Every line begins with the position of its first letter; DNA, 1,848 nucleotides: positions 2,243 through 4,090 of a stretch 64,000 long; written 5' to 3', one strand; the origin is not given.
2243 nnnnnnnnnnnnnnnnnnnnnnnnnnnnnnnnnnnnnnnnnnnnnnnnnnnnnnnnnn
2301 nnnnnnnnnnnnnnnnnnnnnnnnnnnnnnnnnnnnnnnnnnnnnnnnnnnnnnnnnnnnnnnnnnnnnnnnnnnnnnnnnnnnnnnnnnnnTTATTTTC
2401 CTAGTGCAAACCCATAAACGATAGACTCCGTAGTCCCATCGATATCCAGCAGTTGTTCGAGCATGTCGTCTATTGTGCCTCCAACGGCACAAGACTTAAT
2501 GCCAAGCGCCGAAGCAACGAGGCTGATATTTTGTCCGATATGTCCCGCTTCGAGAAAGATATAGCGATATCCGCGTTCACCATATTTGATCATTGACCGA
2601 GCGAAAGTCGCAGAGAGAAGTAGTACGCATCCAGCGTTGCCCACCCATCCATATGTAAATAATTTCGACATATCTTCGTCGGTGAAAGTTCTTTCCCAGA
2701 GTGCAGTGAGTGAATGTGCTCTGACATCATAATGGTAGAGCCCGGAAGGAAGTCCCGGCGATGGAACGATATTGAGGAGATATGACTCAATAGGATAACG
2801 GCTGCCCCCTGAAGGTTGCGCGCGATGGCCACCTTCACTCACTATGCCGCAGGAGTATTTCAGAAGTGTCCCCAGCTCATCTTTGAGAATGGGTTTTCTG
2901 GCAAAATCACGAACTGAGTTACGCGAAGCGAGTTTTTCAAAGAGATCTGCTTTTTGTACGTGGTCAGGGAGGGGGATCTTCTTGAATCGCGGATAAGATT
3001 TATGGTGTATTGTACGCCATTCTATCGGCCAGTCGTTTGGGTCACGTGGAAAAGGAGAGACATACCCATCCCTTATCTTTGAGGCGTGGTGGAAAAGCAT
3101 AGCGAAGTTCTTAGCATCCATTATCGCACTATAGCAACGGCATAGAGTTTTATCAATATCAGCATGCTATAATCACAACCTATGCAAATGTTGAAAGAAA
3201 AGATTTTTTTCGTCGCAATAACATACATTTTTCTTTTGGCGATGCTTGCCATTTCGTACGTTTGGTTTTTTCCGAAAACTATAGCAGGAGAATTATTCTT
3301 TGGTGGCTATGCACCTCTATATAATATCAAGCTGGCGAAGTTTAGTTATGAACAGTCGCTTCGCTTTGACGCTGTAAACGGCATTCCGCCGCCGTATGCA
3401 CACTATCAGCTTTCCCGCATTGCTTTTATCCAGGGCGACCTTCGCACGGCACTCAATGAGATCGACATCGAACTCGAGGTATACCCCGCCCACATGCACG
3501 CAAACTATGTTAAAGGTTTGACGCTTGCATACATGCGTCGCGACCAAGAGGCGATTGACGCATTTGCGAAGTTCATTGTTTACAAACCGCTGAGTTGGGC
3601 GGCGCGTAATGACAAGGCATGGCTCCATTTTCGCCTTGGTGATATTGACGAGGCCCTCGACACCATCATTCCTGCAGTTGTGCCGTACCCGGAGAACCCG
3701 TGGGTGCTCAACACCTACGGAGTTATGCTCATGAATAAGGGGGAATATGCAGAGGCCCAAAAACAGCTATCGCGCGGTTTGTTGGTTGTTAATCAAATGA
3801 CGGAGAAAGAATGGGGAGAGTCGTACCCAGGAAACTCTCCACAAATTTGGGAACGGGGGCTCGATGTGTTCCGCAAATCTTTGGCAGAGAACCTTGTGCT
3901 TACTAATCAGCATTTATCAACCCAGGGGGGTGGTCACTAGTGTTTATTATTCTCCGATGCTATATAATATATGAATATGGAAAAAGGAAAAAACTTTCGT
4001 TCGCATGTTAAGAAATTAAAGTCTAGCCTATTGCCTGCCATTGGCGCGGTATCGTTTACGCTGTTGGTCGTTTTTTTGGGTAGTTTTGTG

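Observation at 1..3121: Orphan SagB-type dehydrogenase in an operon with an AMMECR1-toroid fusion protein, and a third overlapping gene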

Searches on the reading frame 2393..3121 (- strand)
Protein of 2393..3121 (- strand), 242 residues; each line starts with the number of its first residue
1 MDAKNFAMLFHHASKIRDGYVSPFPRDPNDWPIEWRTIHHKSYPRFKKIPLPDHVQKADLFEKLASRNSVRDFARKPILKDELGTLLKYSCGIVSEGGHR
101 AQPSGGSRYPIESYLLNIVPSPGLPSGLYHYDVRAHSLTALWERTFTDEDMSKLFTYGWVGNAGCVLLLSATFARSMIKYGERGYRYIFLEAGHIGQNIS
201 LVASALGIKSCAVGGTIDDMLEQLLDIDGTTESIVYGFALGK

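Call 4: search_protein_families(library=pfam, proteins=[window:2393-3121:-], max_evalue=0.1)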
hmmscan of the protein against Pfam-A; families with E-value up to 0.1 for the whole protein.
window:2393-3121:- (242 aa): 2 families
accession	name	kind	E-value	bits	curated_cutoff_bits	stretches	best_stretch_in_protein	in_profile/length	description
PF00881.29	Nitroreductase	-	5.5e-21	75.9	23.5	1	65-242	2-167/167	Nitroreductase family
PF14512.11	TM1586_NiRdase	-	1.4e-05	25.3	27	1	190-219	82-111/215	Putative TM nitroreductase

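Call 6: search_protein_families(library=ncbifam, proteins=[window:2393-3121:-], max_evalue=1)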
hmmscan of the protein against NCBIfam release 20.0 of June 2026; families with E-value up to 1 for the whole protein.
window:2393-3121:- (242 aa): 2 families
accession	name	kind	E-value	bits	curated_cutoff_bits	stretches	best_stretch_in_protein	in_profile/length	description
TIGR03605.1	antibiot_sagB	domain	5.3e-38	130.2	78.4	1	81-242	3-173/173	SagB family peptide dehydrogenase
TIGR04511.1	SagB_rel_DH_2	exception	1.9e-22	79.9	240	1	47-235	162-361/380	putative peptide maturation dehydrogenase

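Call 75: list_cluster_members(proteins=[P0001, P0008, window:2393-3121:-, window:42480-43922:+])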
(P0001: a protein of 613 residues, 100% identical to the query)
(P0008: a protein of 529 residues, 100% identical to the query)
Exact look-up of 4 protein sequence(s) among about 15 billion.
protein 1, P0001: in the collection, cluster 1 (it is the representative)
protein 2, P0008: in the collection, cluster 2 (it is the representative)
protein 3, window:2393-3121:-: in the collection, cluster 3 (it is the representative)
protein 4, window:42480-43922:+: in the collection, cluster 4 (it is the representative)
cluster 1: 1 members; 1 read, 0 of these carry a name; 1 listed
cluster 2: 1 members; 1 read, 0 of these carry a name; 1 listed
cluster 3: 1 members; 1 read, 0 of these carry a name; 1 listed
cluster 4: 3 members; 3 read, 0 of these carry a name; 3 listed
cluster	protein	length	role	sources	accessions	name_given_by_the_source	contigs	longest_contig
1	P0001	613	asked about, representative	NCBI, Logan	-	-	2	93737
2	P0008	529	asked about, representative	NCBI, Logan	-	-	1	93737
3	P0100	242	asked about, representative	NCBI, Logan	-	-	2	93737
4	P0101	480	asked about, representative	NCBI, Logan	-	-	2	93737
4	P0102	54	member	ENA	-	-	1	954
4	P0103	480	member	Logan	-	-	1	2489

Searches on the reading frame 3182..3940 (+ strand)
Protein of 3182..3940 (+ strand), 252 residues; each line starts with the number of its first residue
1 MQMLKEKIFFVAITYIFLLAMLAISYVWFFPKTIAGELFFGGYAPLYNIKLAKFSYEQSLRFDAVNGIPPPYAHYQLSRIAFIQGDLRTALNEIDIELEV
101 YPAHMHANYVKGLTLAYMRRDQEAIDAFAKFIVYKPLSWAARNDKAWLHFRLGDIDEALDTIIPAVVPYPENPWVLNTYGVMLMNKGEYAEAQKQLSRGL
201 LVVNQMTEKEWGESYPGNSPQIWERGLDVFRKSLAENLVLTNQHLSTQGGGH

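Call 4: search_protein_families(library=pfam, proteins=[window:3182-3940:+], max_evalue=0.1)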
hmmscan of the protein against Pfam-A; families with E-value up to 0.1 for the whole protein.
window:3182-3940:+ (252 aa): 15 families
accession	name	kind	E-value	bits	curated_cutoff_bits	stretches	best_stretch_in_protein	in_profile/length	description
PF07719.23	TPR_2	-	1.9e-11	43.6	27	0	175-200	3-28/34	Tetratricopeptide repeat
PF13432.12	TPR_16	-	7.7e-10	39.5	32.7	2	120-161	12-53/65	Tetratricopeptide repeat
PF13431.12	TPR_17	-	4.5e-09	36.3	24.4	1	169-194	9-34/34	Tetratricopeptide repeat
PF14559.12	TPR_19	-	1.1e-06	29.3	25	1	169-201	21-53/68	Tetratricopeptide repeat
PF07721.20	TPR_4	-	1e-05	26.1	27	1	140-161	2-23/26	Tetratricopeptide repeat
PF13181.12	TPR_8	-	1e-05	25.8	25.7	0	143-159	5-21/34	Tetratricopeptide repeat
PF13428.12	TPR_14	-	2.5e-05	24.9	23.5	0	140-179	2-41/44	Tetratricopeptide repeat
PF00515.34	TPR_1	-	0.00016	21.8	27.8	0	141-160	3-22/34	Tetratricopeptide repeat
PF13424.12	TPR_12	-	0.00023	21.7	30.1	0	140-160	46-66/77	Tetratricopeptide repeat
PF13371.12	TPR_9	-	0.00044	20.6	35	0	132-160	22-50/73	Tetratricopeptide repeat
PF12895.13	ANAPC3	-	0.0048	17.6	27.2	0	71-130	23-81/82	Anaphase-promoting complex, cyclosome, subunit 3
PF13174.12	TPR_6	-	0.013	16.5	26.3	0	112-132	7-27/33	Tetratricopeptide repeat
PF13374.12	TPR_10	-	0.024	15.1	27.5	0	141-159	4-22/42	Tetratricopeptide repeat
PF04049.19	ANAPC8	-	0.026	14.4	23.8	0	83-141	144-200/267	Anaphase promoting complex subunit 8 / Cdc23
PF22860.2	DUF7017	-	0.031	14.7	27.5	0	144-186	6-48/141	Domain of unknown function (DUF7017)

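Call 20: search_protein_families(library=ncbifam, proteins=[window:3182-3940:+], max_evalue=0.1)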
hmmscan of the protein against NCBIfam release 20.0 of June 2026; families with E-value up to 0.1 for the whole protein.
window:3182-3940:+ (252 aa): 12 families
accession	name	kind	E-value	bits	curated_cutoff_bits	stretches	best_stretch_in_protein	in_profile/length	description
TIGR02917.1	PEP_TPR_lipo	equivalog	5.1e-09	34.6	312.2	1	71-197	261-387/899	XrtA/PEP-CTERM system TPR-repeat protein PrsT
TIGR02521.1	type_IV_pilW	equivalog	9.6e-08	31.9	154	2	144-198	70-124/234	type IV pilus biogenesis/stability protein PilW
NF033762.1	social_mot_Tgl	equivalog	5.8e-07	29.1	225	2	74-143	34-104/252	social motility TPR repeat lipoprotein Tgl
NF040959.1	MamA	equivalog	6.4e-06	25.8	200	1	78-199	44-165/204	magnetosome protein MamA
NF047371.1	FlcA_CTERM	equivalog_domain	0.00033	19.2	300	0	146-201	480-535/646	periplasmic flagellar collar protein FlcA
NF008391.2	PRK11189.1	equivalog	0.014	14.9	250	1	84-132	112-160/297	lipoprotein NlpI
NF045602.2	BstC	equivalog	0.015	14.8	350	1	152-231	174-248/250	sterol transporter outer membrane protein BstC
TIGR00990.1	3a0801s09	subfamily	0.021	13.4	757.25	1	146-196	440-490/615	mitochondrial import receptor subunit TOM70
TIGR04510.1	mod_pep_cyc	subfamily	0.038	12.5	400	1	76-199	437-562/814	putative peptide modification system cyclase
TIGR02552.1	LcrH_SycD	equivalog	0.04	13.6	104.8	1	101-198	14-111/136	SycD/LcrH family type III secretion system chaperone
NF002725.1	PRK02603.1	equivalog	0.062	13.3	143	0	147-197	80-130/173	photosystem I assembly protein Ycf3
NF009037.0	PRK12370.1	equivalog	0.066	11.6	589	0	74-125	375-426/553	HilA/EilA family virulence transcriptional regulator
